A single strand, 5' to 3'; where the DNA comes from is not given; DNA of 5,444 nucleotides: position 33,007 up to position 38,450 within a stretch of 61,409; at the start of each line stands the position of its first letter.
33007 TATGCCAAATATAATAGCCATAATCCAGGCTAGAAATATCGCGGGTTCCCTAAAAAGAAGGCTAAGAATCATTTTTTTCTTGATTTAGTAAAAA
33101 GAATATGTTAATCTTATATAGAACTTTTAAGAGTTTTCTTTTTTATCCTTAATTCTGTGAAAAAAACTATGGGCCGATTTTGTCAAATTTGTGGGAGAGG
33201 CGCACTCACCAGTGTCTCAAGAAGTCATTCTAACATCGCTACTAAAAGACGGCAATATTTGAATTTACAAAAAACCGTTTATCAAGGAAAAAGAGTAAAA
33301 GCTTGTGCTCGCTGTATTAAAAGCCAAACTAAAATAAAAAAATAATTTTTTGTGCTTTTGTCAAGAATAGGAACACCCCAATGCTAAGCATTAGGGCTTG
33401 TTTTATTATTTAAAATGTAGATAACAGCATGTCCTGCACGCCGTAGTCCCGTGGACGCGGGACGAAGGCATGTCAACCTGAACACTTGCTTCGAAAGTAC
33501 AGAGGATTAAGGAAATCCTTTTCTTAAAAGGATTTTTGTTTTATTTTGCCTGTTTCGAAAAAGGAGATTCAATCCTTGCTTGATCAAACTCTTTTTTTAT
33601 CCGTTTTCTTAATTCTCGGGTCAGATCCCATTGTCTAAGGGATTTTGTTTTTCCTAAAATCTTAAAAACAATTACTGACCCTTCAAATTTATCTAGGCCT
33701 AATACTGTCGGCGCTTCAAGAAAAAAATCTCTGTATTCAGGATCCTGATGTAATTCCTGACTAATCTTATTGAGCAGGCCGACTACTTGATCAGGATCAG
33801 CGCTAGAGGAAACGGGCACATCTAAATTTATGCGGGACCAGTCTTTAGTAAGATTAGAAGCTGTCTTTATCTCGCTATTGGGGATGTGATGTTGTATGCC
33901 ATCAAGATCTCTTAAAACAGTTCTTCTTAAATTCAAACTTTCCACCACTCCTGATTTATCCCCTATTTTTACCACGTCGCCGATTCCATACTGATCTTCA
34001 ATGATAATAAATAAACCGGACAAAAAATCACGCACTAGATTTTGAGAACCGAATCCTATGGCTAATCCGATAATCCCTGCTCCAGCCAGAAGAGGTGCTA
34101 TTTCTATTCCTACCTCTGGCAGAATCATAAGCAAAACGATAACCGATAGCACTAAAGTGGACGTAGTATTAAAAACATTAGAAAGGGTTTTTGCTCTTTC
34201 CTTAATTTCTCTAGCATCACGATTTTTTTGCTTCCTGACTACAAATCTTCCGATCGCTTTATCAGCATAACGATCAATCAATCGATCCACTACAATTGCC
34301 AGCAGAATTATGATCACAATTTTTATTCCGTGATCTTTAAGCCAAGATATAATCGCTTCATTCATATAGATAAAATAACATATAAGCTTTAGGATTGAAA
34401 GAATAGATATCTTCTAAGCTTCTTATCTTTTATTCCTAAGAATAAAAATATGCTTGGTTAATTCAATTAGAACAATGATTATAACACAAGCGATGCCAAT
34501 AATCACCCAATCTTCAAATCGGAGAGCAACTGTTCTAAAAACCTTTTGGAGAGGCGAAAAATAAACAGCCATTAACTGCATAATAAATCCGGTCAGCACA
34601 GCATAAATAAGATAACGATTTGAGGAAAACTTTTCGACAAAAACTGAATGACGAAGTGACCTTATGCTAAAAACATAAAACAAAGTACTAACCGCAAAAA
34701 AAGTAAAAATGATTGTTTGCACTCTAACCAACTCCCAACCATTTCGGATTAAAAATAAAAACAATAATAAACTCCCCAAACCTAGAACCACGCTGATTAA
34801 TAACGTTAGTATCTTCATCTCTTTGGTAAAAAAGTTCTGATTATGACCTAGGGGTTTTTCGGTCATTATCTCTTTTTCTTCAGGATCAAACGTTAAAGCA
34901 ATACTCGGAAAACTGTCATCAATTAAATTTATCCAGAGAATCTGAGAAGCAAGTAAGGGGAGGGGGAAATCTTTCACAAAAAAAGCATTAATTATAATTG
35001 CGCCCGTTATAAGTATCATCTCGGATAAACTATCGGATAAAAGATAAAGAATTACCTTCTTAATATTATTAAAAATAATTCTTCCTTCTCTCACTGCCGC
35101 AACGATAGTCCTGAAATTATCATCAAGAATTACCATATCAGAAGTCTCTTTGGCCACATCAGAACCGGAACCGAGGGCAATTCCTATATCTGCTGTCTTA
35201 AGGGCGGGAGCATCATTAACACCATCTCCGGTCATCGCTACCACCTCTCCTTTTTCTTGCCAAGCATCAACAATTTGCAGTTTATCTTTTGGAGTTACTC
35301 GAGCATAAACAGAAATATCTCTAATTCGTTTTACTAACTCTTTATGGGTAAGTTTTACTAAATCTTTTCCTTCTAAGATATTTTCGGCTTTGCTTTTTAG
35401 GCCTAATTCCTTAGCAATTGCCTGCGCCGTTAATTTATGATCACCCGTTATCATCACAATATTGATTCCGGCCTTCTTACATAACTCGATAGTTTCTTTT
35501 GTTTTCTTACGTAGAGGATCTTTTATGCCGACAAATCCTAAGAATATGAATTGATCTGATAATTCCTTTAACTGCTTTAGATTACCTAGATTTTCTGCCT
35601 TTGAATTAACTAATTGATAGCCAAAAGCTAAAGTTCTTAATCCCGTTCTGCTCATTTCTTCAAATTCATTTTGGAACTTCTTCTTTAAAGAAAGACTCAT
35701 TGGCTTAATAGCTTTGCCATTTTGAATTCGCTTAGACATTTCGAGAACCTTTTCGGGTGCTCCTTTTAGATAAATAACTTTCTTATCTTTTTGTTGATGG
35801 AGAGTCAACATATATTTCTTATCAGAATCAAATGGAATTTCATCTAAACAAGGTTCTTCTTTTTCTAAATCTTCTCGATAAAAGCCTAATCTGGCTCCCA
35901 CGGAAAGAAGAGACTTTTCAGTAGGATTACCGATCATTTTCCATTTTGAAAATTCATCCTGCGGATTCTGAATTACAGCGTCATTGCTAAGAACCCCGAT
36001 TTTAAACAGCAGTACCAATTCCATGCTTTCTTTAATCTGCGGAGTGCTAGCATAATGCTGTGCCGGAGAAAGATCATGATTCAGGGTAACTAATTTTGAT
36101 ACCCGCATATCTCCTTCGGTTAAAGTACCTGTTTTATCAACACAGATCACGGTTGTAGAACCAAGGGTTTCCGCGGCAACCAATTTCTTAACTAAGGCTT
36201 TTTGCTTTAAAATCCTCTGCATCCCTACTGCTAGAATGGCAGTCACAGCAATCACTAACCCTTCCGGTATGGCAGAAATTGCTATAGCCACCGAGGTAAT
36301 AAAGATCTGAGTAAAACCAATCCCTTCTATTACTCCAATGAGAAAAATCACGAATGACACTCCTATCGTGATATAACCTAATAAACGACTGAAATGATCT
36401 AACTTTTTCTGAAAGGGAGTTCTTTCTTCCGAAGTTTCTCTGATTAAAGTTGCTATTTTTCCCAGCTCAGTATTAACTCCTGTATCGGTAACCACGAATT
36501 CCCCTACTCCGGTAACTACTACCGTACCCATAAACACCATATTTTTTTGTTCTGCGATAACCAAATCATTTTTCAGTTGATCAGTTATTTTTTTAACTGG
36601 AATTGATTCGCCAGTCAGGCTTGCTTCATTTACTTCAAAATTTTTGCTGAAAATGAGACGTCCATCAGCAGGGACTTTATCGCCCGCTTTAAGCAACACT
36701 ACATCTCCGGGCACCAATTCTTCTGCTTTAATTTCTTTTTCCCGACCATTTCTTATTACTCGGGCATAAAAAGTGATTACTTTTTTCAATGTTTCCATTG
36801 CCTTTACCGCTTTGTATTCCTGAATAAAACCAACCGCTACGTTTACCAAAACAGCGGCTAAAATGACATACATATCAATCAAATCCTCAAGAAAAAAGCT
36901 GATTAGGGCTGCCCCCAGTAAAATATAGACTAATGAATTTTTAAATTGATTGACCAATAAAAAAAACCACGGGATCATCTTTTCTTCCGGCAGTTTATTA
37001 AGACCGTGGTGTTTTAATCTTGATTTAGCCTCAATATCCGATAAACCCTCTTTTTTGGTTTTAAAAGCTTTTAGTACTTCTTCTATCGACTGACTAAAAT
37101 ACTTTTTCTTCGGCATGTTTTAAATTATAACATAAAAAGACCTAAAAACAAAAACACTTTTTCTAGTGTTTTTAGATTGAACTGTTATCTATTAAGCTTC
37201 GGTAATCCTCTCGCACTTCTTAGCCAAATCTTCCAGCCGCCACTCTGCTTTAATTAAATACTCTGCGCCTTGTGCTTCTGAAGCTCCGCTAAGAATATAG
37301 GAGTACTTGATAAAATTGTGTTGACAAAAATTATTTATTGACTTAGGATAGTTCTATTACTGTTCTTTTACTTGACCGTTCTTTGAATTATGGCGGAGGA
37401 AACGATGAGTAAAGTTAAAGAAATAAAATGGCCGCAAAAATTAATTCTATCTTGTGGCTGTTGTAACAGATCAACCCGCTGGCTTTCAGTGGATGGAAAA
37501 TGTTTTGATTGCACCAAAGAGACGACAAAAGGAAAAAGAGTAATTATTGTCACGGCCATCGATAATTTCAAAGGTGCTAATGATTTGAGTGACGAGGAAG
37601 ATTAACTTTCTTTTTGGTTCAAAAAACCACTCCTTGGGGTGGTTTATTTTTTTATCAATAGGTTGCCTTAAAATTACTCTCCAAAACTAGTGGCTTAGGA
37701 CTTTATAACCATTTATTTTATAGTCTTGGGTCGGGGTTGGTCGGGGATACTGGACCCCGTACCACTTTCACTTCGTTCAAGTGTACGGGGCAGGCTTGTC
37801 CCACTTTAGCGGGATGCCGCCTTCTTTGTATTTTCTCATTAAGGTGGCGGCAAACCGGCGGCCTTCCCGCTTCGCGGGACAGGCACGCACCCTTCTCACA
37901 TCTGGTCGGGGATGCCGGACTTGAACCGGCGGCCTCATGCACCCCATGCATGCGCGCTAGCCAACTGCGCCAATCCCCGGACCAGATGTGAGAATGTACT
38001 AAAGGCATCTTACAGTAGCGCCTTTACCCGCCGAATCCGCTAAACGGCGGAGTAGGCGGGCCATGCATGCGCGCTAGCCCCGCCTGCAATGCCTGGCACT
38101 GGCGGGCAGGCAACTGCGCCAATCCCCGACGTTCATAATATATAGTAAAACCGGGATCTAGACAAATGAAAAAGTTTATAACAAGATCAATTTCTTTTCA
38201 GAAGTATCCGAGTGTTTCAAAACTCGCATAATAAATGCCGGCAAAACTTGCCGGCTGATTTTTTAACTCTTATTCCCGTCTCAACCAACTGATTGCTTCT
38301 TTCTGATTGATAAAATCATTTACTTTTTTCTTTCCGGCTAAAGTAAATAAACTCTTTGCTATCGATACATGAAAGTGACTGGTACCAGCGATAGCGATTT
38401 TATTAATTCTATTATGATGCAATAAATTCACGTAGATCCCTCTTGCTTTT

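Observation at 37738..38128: Intact tRNA-Pro(GGG) nested in the anticodon loop of a second tRNA-Pro copy that carries four precise insertions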

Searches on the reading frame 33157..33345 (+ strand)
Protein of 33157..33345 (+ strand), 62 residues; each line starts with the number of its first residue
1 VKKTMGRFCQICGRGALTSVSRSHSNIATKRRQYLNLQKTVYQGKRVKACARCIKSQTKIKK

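Call 67: find_encoding_contigs(protein=window:33157-33345:+, flank=1200, max_places=10)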
Protein window:33157-33345:+ (62 aa): no gene with exactly this product is on record in the collection.
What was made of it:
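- Tried and rejected: The L28 look-up failed, because the product is not on record (call 67).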

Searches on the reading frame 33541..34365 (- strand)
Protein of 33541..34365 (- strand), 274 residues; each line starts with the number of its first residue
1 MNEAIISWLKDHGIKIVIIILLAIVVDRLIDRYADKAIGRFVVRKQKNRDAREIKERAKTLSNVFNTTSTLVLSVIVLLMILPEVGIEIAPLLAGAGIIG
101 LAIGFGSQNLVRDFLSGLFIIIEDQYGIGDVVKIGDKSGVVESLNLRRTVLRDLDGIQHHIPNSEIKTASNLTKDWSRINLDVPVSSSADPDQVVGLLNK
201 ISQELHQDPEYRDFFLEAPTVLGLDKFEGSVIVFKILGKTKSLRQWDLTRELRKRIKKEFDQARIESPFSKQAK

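Call 68: find_encoding_contigs(protein=window:33541-34365:-, flank=1000, max_places=10)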
Protein window:33541-34365:- (274 aa): 23 contigs read that carry it; 10 places shown.
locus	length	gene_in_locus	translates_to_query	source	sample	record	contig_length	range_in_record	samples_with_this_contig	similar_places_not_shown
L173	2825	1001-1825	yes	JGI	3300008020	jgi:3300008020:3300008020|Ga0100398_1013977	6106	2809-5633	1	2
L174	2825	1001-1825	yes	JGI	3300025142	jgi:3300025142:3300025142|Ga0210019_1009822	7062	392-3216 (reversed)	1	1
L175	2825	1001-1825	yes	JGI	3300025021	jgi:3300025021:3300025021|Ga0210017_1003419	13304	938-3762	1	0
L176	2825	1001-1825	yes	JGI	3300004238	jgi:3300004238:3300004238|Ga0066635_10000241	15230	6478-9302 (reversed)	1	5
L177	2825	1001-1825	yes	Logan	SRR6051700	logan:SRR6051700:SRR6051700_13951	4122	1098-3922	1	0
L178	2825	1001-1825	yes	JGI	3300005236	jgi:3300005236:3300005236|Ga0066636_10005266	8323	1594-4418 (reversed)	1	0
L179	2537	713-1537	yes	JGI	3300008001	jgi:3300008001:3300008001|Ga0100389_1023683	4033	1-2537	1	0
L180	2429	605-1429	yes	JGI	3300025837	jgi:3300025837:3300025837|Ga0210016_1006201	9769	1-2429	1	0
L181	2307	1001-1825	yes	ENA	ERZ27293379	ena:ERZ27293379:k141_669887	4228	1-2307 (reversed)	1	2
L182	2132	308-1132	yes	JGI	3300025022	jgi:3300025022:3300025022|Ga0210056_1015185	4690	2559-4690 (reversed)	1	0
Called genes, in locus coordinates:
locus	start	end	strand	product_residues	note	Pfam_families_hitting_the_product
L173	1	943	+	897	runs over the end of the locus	PF00690:Cation_ATPase_N, PF08282:Hydrolase_3 (faint), PF00122:E1-E2_ATPase, PF13246:Cation_ATPase, PF00702:Hydrolase, PF00689:Cation_ATPase_C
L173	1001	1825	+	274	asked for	PF21088:MS_channel_1st, PF00924:MS_channel_2nd, PF21082:MS_channel_3rd (weak)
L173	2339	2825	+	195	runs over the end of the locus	PF02163:Peptidase_M50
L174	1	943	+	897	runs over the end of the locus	PF00690:Cation_ATPase_N, PF08282:Hydrolase_3 (faint), PF00122:E1-E2_ATPase, PF00702:Hydrolase, PF13246:Cation_ATPase, PF00689:Cation_ATPase_C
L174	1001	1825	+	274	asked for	PF21088:MS_channel_1st, PF00924:MS_channel_2nd, PF21082:MS_channel_3rd (weak)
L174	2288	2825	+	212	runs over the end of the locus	PF02163:Peptidase_M50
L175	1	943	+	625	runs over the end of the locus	?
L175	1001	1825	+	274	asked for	PF21088:MS_channel_1st, PF00924:MS_channel_2nd, PF21082:MS_channel_3rd (weak)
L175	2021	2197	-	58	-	PF00830:Ribosomal_L28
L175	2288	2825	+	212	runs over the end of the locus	PF02163:Peptidase_M50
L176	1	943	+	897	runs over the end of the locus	PF00690:Cation_ATPase_N, PF08282:Hydrolase_3 (faint), PF00122:E1-E2_ATPase, PF13246:Cation_ATPase, PF00702:Hydrolase, PF00689:Cation_ATPase_C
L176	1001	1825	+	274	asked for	PF21088:MS_channel_1st, PF00924:MS_channel_2nd, PF21082:MS_channel_3rd (weak)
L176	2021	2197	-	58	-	PF00830:Ribosomal_L28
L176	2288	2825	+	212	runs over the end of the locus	PF02163:Peptidase_M50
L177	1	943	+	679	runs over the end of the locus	?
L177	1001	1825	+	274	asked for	PF21088:MS_channel_1st, PF00924:MS_channel_2nd, PF21082:MS_channel_3rd (weak)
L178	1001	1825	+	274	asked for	PF21088:MS_channel_1st, PF00924:MS_channel_2nd, PF21082:MS_channel_3rd (weak)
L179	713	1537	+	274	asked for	PF21088:MS_channel_1st, PF00924:MS_channel_2nd, PF21082:MS_channel_3rd (weak)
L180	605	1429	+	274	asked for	PF21088:MS_channel_1st, PF00924:MS_channel_2nd, PF21082:MS_channel_3rd (weak)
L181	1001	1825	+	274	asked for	PF21088:MS_channel_1st, PF00924:MS_channel_2nd, PF21082:MS_channel_3rd (weak)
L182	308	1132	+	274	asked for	PF21088:MS_channel_1st, PF00924:MS_channel_2nd, PF21082:MS_channel_3rd (weak)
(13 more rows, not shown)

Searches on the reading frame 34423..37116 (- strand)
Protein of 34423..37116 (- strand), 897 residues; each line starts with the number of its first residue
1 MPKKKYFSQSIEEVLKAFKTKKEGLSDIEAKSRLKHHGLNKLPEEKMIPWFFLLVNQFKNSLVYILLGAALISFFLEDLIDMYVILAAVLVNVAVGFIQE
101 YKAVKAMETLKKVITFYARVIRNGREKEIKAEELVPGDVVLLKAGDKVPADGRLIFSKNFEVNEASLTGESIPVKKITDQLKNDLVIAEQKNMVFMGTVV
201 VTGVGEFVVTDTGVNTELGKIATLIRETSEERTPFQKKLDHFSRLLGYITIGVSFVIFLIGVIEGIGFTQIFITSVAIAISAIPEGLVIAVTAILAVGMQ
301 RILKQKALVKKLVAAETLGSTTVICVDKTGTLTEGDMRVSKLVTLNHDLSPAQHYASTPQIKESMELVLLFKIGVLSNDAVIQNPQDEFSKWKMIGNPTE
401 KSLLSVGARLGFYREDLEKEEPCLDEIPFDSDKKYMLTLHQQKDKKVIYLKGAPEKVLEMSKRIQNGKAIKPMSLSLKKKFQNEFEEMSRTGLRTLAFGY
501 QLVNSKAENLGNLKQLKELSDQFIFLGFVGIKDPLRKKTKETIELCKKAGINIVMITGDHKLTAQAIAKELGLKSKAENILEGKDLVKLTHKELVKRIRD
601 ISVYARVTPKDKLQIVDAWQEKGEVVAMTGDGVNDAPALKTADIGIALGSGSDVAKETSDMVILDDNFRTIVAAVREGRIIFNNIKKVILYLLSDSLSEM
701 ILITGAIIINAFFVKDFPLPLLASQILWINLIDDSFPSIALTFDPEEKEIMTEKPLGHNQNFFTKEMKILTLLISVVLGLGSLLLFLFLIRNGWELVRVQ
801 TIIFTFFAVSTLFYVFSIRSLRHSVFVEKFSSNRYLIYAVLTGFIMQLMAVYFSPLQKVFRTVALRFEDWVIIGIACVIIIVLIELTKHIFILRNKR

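Call 25: find_related_loci(query=window:34423-37116:-, collection=genome_contigs, flank=4000)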
Query window:34423-37116:- (897 aa) in genome_contigs; peptide patterns used: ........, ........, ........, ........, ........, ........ (x = any residue, [..] = any of these).
39 stretches matched a pattern; 23 encode a relative of the query (tblastn E <= 1e-3); 23 distinct loci.
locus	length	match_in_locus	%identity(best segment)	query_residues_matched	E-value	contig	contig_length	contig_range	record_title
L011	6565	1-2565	79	42-896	0e+0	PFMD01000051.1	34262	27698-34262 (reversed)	MAG: Candidatus Kerfeldbacteria bacterium CG_4_10_14_0_8_um_filter_42_10 CG_4_10_14_0.8_um_filter_scaffold_507_c, whole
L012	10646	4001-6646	53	4-892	0e+0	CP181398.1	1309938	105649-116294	MAG: Candidatus Kerfeldbacteria bacterium isolate MKparc4 chromosome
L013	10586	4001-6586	49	4-872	0e+0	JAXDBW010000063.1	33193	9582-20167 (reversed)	MAG: Patescibacteria group bacterium isolate POMEDNA-B28 Raw2_k127_2140231, whole genome shotgun sequence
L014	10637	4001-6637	46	1-894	0e+0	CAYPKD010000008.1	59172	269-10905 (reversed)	MAG TPA_asm: uncultured Gammaproteobacteria bacterium isolate binchicken_co334_146 genome assembly, contig: NODE_730_len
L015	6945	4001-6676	42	1-883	0e+0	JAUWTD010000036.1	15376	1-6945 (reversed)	MAG: Candidatus Altiarchaeota archaeon isolate CSMAG_2571 CSMAG_2571_k127_1334959_length_15376_cov_37.5584, whole genome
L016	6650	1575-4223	40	5-891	0e+0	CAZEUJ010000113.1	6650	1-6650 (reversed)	MAG TPA_asm: uncultured Dehalococcoidaceae bacterium isolate binchicken_co33_232 genome assembly, contig: NODE_16292_len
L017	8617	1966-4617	39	3-888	0e+0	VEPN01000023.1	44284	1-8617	MAG: Candidatus Methanoperedens sp. isolate MnB_21 scaffold23, whole genome shotgun sequence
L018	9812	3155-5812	40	4-894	0e+0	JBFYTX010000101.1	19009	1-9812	MAG: Dehalococcoidales bacterium isolate PPR_0279 k121_1507635, whole genome shotgun sequence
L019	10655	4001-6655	40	3-891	0e+0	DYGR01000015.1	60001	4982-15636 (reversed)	MAG TPA_asm: Candidatus Methanoperedens nitroreducens isolate BE2012_43_12 Afr_mines_BE2012_293_length_60001_cov_5_48617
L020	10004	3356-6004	39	6-891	0e+0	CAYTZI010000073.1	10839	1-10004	MAG TPA_asm: uncultured Dehalococcoidaceae bacterium isolate binchicken_co89_628 genome assembly, contig: NODE_12179_len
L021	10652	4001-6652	40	4-891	0e+0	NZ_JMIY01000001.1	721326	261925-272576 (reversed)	Candidatus Methanoperedens nitroreducens strain ANME-2d ANME2D_Contig_1.1, whole genome shotgun sequence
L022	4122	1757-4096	43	4-786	0e+0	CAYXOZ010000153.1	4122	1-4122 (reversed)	MAG TPA_asm: uncultured Dehalococcoidaceae bacterium isolate binchicken_co283_192 genome assembly, contig: NODE_17587_le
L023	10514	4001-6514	38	13-888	0e+0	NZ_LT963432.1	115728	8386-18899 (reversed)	Massilicoli timonensis strain Marseille-P3755, whole genome shotgun sequence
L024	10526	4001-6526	40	7-880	0e+0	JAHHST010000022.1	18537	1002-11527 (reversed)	MAG: Longicatena sp. isolate MAG063 MAG063_22, whole genome shotgun sequence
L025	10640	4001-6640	37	6-897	7e-179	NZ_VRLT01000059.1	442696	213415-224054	Mesonia sp. HuA40 NODE_1_length_442696, whole genome shotgun sequence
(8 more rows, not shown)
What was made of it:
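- Kerfeldbacteria (call 25).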

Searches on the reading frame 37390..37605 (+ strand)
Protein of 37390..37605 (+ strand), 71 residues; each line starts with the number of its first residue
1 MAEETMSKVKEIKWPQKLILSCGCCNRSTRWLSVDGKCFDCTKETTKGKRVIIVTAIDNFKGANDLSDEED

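Call 24: search_protein_families(library=pfam, proteins=[window:37390-37605:+], max_evalue=0.01)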
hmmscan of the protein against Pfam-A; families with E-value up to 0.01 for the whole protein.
window:37390-37605:+ (71 aa): 0 families

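Call 44: find_homologous_proteins(query=window:37390-37605:+, max_evalue=0.001)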
Query window:37390-37605:+ (71 aa): 1 proteins with E <= 0.001 among 1 candidates.
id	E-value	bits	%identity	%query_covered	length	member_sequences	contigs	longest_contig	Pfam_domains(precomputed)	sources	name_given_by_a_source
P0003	1.7e-40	153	99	100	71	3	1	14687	-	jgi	-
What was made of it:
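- Tried and rejected: It has no homologues outside the species (call 44).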

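Call 63: find_encoding_contigs(protein=P0003, flank=2500, max_places=10)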
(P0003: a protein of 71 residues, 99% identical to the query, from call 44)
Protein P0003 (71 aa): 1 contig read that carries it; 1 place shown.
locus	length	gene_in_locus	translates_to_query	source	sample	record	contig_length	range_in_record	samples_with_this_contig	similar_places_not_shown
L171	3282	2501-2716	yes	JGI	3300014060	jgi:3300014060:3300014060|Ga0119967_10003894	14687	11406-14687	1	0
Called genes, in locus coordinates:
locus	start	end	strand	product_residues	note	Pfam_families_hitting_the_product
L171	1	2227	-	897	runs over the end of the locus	PF00690:Cation_ATPase_N, PF08282:Hydrolase_3 (faint), PF00122:E1-E2_ATPase, PF13246:Cation_ATPase, PF00702:Hydrolase, PF00689:Cation_ATPase_C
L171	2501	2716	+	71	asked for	-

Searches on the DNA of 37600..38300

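Call 12: search_rna_families(source=window, start=37600, end=38300, threshold=evalue, max_evalue=10, show_alignments=4)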
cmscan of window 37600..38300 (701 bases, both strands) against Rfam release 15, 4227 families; matches with E-value up to 10: 8.
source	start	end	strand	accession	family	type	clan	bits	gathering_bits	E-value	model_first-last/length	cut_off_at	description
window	37906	37979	-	RF00005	tRNA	Gene; tRNA;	CL00001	60.4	29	1.5e-12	1-71/71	no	tRNA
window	38159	38274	+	RF01203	snR47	Gene; snRNA; snoRNA; CD-box;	CL00051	21.8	61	7.8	1-96/96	no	Small nucleolar RNA snR47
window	37948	38034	-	RF02509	PYLIS_2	Cis-reg;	-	20.4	36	0.03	1-100/100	no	Pyrrolysine insertion sequence mtbB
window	37600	37651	+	RF00106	RNAI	Gene; antisense;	-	19.3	47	0.45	51-102/102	5'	RNAI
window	37601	37665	+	RF02621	BSnc120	Gene; sRNA;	-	17.6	114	0.57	1-88/88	no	Brucella sRNA 120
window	38137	38268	+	RF02053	STnc430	Gene; sRNA;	-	16.7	47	7.1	1-162/162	no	Enterobacterial sRNA STnc430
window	37600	37630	-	RF03925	mir-1011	Gene; miRNA;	-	15.6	60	6.4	1-31/54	3'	mir-1011 microRNA precursor family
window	37604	37632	+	RF02181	ST7-AS2_1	Gene; lncRNA;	-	12.5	80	8.4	43-72/72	no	ST7 antisense RNA 2 conserved region 1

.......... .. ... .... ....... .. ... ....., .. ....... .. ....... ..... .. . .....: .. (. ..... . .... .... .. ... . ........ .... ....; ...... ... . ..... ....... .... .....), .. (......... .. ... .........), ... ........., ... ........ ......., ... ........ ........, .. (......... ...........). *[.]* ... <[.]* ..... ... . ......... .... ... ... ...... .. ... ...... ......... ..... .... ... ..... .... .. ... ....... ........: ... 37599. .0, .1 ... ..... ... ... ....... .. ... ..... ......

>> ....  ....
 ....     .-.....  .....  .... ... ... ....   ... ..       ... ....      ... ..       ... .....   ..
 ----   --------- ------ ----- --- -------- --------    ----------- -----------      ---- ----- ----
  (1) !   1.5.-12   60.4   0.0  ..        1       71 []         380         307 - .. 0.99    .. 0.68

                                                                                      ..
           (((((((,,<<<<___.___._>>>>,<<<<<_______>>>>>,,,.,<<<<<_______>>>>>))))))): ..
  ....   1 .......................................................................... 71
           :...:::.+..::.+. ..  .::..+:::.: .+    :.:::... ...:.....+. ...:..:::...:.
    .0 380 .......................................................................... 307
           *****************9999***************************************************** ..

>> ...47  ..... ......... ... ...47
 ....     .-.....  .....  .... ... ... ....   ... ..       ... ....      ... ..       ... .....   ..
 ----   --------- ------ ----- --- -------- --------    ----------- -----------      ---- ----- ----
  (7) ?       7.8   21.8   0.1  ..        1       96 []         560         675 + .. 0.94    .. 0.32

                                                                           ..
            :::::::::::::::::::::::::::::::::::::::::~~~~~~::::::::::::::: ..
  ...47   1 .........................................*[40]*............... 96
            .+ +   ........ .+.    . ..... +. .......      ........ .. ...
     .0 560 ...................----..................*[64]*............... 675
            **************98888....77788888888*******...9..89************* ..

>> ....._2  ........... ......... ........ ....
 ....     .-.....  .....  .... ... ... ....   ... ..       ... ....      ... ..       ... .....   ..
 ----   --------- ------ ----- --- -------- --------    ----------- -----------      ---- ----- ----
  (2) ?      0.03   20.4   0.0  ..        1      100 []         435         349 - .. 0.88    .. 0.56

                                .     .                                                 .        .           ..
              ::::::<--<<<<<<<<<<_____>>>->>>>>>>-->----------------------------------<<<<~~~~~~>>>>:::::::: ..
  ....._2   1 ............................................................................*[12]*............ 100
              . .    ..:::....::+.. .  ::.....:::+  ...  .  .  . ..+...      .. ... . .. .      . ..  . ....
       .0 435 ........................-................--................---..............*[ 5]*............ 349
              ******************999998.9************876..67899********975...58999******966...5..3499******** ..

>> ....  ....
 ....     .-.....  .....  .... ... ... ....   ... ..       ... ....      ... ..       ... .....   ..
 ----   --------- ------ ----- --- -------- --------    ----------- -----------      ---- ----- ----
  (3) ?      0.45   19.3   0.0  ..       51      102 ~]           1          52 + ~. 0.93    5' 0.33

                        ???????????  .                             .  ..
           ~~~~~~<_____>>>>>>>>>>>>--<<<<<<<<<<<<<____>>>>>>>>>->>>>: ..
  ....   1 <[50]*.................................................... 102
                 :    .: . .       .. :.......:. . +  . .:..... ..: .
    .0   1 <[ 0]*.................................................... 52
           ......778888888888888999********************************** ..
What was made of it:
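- On Group I intron in a tRNA anticodon loop: Rfam scan of 37600-38300 at E<=10 lists only the inner tRNA and chance hits (call 12).
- Closest known: Group I introns in bacterial tRNA anticodon loops. Different: There is no group I core (call 12).
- No intron family appears at E<=10 (call 12).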
